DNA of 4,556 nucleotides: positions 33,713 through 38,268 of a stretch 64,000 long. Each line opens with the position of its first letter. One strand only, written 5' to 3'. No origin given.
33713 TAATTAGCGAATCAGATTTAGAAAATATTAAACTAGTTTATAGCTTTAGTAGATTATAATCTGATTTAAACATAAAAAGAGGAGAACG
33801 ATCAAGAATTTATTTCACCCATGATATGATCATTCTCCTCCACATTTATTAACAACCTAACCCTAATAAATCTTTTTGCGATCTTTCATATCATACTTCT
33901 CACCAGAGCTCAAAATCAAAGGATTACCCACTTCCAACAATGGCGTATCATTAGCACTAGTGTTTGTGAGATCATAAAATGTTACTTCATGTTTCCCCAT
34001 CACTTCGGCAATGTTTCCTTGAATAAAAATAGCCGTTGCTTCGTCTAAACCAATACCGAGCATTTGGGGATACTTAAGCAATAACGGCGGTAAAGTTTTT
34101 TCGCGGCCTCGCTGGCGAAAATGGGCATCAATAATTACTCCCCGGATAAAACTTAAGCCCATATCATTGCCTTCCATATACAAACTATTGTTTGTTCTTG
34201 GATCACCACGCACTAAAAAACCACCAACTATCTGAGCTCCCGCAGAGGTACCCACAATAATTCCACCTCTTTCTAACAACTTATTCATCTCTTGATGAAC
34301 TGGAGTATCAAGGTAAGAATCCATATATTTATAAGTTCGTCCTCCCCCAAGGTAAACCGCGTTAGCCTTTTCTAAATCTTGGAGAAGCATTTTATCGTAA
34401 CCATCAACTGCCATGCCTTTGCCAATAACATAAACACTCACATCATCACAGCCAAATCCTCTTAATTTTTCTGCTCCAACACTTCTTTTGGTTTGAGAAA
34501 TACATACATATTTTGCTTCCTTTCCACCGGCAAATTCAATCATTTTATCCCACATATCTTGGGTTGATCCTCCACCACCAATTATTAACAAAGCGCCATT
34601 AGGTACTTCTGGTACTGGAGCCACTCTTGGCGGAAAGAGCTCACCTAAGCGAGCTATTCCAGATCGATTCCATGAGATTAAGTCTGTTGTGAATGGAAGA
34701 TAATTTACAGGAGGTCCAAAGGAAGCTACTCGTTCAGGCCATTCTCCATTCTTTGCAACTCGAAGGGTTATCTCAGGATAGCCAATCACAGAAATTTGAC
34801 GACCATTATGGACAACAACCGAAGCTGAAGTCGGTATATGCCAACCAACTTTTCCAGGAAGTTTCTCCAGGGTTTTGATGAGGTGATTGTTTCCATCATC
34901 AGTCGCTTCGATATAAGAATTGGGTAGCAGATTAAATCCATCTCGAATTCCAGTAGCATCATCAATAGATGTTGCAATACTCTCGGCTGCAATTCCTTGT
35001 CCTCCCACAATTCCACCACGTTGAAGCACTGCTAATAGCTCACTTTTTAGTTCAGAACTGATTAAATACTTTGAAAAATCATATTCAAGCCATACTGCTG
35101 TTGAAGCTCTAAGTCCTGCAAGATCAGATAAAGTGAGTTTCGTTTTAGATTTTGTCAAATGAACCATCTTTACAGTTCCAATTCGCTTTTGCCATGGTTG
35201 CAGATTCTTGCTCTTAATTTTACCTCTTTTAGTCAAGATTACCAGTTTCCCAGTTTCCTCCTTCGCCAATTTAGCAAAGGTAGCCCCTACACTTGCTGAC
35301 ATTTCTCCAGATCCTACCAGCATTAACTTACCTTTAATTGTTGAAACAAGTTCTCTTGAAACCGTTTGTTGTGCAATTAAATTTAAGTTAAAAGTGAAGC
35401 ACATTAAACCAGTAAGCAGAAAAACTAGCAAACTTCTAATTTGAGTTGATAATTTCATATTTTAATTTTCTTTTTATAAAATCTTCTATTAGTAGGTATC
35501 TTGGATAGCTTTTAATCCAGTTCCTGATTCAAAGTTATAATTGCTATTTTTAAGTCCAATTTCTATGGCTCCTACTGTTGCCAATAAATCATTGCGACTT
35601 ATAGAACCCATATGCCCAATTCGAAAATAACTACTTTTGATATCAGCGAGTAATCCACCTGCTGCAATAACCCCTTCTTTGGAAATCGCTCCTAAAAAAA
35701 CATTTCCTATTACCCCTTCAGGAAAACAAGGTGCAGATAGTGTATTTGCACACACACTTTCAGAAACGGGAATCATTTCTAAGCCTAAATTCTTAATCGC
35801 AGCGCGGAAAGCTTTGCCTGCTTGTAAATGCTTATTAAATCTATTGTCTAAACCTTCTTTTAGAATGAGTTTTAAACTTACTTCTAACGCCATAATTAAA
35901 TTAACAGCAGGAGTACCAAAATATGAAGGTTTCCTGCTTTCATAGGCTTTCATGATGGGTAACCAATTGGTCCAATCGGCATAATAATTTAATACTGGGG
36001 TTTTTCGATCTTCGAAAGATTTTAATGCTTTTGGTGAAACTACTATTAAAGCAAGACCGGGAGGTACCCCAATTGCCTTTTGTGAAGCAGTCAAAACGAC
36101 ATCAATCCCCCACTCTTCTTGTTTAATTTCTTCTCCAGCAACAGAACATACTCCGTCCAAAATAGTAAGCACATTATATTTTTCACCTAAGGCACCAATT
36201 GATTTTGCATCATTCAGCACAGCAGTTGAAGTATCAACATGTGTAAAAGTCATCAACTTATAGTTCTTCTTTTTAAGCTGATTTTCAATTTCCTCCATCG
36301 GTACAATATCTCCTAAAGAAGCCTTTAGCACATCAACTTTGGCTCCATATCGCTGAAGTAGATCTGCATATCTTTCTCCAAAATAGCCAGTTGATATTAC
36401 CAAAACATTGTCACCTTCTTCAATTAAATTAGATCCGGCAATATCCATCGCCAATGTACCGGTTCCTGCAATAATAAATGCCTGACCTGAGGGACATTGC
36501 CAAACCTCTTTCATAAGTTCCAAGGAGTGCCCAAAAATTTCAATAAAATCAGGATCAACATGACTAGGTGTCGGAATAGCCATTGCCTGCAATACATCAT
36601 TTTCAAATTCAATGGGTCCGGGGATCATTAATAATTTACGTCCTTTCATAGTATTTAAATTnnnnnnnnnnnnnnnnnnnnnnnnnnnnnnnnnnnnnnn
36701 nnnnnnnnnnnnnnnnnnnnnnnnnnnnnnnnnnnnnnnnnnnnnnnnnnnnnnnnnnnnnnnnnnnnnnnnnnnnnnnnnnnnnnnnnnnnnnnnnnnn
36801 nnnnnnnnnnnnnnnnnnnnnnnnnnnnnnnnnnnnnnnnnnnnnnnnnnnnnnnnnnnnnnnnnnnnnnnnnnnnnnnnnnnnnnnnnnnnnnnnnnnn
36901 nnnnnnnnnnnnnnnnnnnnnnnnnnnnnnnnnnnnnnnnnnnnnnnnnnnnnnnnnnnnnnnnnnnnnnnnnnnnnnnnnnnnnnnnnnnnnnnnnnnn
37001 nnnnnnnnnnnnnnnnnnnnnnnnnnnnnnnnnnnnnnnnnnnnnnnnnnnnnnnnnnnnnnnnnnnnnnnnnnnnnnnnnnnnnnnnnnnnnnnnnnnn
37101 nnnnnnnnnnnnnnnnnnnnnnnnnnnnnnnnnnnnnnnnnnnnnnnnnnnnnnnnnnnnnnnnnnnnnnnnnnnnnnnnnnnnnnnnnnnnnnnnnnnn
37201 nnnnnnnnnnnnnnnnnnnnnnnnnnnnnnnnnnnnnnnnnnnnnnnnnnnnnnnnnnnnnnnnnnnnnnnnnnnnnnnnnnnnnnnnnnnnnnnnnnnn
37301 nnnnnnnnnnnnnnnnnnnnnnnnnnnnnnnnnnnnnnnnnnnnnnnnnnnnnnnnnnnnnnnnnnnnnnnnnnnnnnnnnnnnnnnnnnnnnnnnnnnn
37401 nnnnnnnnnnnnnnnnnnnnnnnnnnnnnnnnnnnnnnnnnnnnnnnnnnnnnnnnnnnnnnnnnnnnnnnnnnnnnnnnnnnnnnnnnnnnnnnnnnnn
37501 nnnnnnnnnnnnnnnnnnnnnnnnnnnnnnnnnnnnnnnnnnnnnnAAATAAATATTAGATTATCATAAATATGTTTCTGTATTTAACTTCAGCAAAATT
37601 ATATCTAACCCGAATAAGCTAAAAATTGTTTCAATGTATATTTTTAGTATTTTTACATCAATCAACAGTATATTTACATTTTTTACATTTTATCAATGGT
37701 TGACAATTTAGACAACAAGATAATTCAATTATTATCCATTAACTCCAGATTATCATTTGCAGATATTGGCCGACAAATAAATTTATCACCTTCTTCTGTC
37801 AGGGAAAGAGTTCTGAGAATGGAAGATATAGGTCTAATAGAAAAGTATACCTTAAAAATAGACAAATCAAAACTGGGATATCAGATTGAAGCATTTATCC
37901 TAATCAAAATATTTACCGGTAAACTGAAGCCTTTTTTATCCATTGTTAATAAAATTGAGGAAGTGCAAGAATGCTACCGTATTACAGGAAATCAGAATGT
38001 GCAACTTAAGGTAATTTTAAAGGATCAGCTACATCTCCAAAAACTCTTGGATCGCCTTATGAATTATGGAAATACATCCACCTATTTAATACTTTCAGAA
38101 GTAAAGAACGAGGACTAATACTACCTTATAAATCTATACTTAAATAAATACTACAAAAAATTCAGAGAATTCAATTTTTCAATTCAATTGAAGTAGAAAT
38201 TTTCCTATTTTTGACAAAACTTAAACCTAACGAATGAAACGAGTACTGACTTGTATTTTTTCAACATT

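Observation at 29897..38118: Lrp-linked island combining exported cyanophycinase-type S51 proteins, an acidic-amino-acid symporter, an AGXT-like aminotransferase and a HOGA1-like aldolase, wedged between carB and pyrBI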

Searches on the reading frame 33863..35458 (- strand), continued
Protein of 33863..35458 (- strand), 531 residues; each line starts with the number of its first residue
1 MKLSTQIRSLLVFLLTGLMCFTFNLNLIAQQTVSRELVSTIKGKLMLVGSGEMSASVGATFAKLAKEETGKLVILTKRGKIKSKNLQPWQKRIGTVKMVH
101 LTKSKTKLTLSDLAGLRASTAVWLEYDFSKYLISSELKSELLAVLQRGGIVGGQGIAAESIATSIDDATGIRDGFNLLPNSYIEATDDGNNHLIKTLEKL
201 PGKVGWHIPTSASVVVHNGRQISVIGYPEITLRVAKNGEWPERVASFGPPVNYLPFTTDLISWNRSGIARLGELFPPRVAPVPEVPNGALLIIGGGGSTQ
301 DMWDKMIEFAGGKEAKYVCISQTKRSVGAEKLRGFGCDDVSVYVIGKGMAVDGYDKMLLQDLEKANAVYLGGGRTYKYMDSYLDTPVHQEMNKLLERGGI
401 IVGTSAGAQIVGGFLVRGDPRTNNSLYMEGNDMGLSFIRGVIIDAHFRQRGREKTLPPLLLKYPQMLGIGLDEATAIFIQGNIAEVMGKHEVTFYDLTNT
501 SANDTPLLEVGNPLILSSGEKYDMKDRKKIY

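Call 48: find_related_loci(query=A2, collection=metagenome_contigs, flank=8000)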
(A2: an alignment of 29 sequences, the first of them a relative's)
Query A2 (531 aa) in metagenome_contigs; peptide patterns used: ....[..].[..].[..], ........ (x = any residue, [..] = any of these).
193 stretches matched a pattern; 8 encode a relative of the query (tblastn E <= 1e-3); 8 distinct loci.
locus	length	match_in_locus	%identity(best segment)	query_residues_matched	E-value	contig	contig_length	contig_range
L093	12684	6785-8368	61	1-530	0e+0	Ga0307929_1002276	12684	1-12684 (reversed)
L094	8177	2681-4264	60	1-530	0e+0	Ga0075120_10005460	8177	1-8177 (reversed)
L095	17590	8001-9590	58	3-530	0e+0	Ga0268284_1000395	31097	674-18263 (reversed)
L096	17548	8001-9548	58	14-530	0e+0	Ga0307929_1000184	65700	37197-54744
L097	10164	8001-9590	56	1-530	0e+0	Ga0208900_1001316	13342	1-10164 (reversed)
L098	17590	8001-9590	58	3-530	0e+0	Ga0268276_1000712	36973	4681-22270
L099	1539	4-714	63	296-530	2e-102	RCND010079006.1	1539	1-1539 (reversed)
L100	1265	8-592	54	329-527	4e-62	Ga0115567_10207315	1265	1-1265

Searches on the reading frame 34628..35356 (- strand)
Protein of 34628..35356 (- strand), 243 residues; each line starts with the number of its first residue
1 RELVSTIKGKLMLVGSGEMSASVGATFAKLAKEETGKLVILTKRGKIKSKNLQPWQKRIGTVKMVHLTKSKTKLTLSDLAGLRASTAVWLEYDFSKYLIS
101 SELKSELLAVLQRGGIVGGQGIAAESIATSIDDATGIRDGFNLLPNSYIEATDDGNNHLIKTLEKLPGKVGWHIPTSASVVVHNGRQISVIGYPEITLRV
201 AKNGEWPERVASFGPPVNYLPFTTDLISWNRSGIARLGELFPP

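Call 72: search_protein_representatives(protein=window:34628-35356:-)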
Query: 243 residues. Proteins with E-value up to 0.001 (for the whole library): 239; up to 1e-10: 36; up to 1e-30: 5. The best 150 are listed.
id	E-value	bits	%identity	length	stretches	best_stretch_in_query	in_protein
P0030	3.8e-44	167.5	40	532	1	5-242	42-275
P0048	5.2e-39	150.7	40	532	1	7-243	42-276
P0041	9.1e-34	133.6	32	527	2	4-242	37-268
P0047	4.1e-33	131.4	33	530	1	5-243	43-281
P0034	1.7e-31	126.1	45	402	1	101-243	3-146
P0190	3.0e-27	112.2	35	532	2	6-243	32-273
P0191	2.7e-24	102.6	33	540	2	7-243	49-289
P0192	3.2e-22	95.8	32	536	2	6-243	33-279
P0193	7.3e-22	94.6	32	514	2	2-243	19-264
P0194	3.7e-21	92.3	32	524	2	5-243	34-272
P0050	3.9e-21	92.2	31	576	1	2-242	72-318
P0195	1.8e-19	86.8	32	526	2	3-242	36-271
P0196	1.7e-18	83.6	30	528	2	4-242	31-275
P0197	2.0e-18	83.4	33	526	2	5-243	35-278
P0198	3.9e-16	75.8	30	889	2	4-242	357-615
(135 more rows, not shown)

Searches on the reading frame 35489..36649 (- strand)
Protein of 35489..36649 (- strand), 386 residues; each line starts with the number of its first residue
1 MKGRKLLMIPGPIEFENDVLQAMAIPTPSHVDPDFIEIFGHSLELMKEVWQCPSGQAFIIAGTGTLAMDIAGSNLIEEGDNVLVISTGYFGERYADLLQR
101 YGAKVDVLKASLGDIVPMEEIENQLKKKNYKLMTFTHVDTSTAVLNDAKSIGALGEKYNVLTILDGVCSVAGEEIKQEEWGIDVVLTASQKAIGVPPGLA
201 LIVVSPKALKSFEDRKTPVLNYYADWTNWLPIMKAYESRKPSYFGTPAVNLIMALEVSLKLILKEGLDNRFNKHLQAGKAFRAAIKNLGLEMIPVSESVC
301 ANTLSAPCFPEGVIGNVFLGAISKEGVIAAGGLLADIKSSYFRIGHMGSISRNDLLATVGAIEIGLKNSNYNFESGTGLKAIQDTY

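Call 3: search_protein_families(library=pfam, proteins=[window:35489-36649:-], max_evalue=0.01)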
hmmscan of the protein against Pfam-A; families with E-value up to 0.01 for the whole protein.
window:35489-36649:- (386 aa): 2 families
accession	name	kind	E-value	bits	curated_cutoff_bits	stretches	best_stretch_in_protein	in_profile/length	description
PF00266.25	Aminotran_5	-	3.2e-20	72.9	21.5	1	39-290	45-296/371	Aminotransferase class-V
PF01053.26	Cys_Met_Meta_PP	-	5.1e-05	22.4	27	1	49-193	61-200/381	Cys/Met metabolism PLP-dependent enzyme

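Call 4: search_protein_families(library=ncbifam, proteins=[window:35489-36649:-], max_evalue=0.01)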
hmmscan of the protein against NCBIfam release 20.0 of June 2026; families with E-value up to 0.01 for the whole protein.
window:35489-36649:- (386 aa): 24 families
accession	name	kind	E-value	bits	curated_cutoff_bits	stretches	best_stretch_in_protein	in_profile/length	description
NF045640.1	AspGlyoxATaseBhcA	equivalog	3.7e-70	236.8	650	1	2-386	2-384/395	L-aspartate--glyoxylate aminotransferase BhcA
NF046070.1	PyrdoxPyrvTramin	equivalog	3.5e-52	177.5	600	1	6-354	7-351/369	pyridoxamine--pyruvate transaminase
TIGR03301.1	PhnW-AepZ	equivalog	5.3e-40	137.9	360.8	1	6-362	1-351/355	2-aminoethylphosphonate aminotransferase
NF010006.0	PRK13479.1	equivalog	5.1e-31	108.1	296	1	3-368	4-363/369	2-aminoethylphosphonate--pyruvate transaminase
TIGR02326.1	transamin_PhnW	equivalog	6e-29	101.3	400.8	1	5-365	4-359/363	2-aminoethylphosphonate--pyruvate transaminase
TIGR01977.1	am_tr_V_EF2568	hypoth_equivalog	1.5e-09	37.4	377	1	47-280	54-281/376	cysteine desulfurase family protein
TIGR01979.1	sufS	subfamily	3.5e-09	36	475.1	1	71-213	100-242/403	SufS family cysteine desulfurase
TIGR01364.1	serC_1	equivalog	4.9e-09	35.5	443.6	1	22-267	30-257/358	phosphoserine transaminase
TIGR01366.1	serC_3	equivalog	1.5e-08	34.2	401.65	1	24-270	28-262/361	phosphoserine transaminase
NF003764.0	PRK05355.1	equivalog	9.9e-08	31.3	253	1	22-224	33-225/357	3-phosphoserine/phosphohydroxythreonine transaminase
TIGR04343.1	egtE_PLP_lyase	equivalog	8.2e-07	28.1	400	1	65-230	81-236/370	ergothioneine biosynthesis PLP-dependent enzyme EgtE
NF006810.0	PRK09331.1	subfamily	3.2e-06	26.2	301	1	119-203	148-234/397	Sep-tRNA:Cys-tRNA synthetase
NF002841.0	PRK03080.1-2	equivalog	3.7e-06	26.2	477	1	40-214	51-217/389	phosphoserine transaminase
TIGR02539.1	SepCysS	equivalog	9.1e-06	24.9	365.25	1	121-194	136-211/370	O-phospho-L-seryl-tRNA:Cys-tRNA synthase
NF041088.1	ala_glut_racmase_Arch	equivalog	3.1e-05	23.1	629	1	61-194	78-206/381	bifunctional L-alanine/L-glutamate racemase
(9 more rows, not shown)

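Call 6: search_solved_structures(query=window:35489-36649:-, max_evalue=1e-10)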
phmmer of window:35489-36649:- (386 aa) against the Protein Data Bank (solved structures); distinct sequences matched with E-value up to 1e-10: 35.
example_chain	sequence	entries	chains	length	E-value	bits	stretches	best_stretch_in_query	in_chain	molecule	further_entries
3zrp_A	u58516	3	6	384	1.7e-76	261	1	5-384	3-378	SERINE-PYRUVATE AMINOTRANSFERASE (AGXT)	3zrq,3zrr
2bkw_A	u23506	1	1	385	8.8e-73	248.7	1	6-354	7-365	ALANINE-GLYOXYLATE AMINOTRANSFERASE 1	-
1vjo_A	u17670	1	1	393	1.8e-56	195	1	5-355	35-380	alanine--glyoxylate aminotransferase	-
6pk1_A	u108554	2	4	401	1.8e-52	181.9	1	3-382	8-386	Serine--glyoxylate aminotransferase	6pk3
2dr1_A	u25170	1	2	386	9.3e-46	159.8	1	6-355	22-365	386aa long hypothetical serine aminotransferase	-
3isl_A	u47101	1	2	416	2.5e-45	158.4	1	6-386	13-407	Purine catabolism protein pucG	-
2huf_A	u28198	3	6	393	2.3e-43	151.9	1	4-352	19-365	Alanine glyoxylate aminotransferase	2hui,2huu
4cbs_A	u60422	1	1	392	4.8e-42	147.6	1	5-350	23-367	SERINE--PYRUVATE AMINOTRANSFERASE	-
4cbr_A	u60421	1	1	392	2.3e-41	145.3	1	5-350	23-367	SERINE--PYRUVATE AMINOTRANSFERASE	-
5f9s_A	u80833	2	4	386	1e-40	143.2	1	5-350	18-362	Serine--pyruvate aminotransferase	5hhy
1h0c_A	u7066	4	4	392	1.1e-40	143.1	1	5-350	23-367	SERINE--GLYOXYLATE AMINOTRANSFERASE | Serine--pyruvate aminotransferase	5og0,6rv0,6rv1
3r9a_A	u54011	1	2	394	1.1e-40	143.1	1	5-350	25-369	Serine--pyruvate aminotransferase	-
4kxk_A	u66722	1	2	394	1.1e-40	143.1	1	5-350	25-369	Serine--pyruvate aminotransferase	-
4kyo_A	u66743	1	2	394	1.1e-40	143.1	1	5-350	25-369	Serine-pyruvate aminotransferase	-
7ns7_A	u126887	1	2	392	1.1e-40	143.1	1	5-350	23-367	L-alanine:glyoxylate aminotransferase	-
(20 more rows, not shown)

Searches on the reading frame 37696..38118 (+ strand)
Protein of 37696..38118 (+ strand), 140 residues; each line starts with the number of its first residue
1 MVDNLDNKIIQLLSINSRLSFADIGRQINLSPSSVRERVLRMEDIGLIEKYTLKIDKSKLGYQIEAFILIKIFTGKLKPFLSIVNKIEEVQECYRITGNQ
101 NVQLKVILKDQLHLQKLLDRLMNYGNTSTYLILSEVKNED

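Call 3: search_protein_families(library=pfam, proteins=[window:37696-38118:+], max_evalue=0.01)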
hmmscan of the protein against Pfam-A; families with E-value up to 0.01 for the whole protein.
window:37696-38118:+ (140 aa): 6 families
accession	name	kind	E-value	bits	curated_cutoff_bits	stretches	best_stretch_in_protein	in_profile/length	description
PF13404.12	HTH_AsnC-type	-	3.4e-13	49.6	27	1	3-43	2-42/42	AsnC-type helix-turn-helix domain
PF01037.27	AsnC_trans_reg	-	9.8e-13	48.3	25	1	69-135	2-73/73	Lrp/AsnC ligand binding domain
PF13412.12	HTH_24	-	1.5e-10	41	21.9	1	3-49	2-48/48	Winged helix-turn-helix DNA-binding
PF01047.28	MarR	-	0.00036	20.8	24.6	1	10-56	9-55/59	MarR family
PF09339.16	HTH_IclR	-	0.0048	17.1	22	1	9-50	8-50/52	IclR helix-turn-helix domain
PF08279.18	HTH_11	-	0.0095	16.2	25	0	7-63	3-55/55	HTH domain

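Call 4: search_protein_families(library=ncbifam, proteins=[window:37696-38118:+], max_evalue=0.01)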
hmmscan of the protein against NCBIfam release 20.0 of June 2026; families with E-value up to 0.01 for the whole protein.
window:37696-38118:+ (140 aa): 9 families
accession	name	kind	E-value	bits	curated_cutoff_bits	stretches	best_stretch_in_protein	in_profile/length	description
NF008384.0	PRK11179.1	equivalog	3.6e-20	72.3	227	1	2-118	7-124/153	transcriptional regulator AsnC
NF053758.1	ChrTpTrnRegChrS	equivalog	1.3e-18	67.2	250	1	2-120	12-130/158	chromate efflux transcriptional regulator ChrS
NF008370.0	PRK11169.1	equivalog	1.2e-17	64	233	1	2-138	12-155/164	leucine-responsive transcriptional regulator Lrp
NF040947.1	trans_reg_LysM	equivalog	1.7e-17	63.5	180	1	2-123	1-120/136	HTH-type transcriptional regulator LysM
NF040820.1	trans_reg_LrpA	equivalog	3.6e-15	56.1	250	1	1-118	1-118/141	HTH-type transcriptional regulator LrpA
NF041396.1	TranRegLrp_Halo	equivalog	1.1e-12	48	190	1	3-124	4-125/149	HTH-type transcriptional regulator Lrp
NF041395.1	TranRegLrpA1_Halo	equivalog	2.4e-08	34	250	1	5-119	6-120/142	HTH-type transcriptional regulator LrpA1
NF040707.3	Siroheme_Dcarb_AhbB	equivalog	6.7e-07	29.1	125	1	20-95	15-90/146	siroheme decarboxylase subunit beta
NF040708.3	Siroheme_Dcarb_AhbA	equivalog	2e-06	27.6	140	1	13-137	12-134/144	siroheme decarboxylase subunit alpha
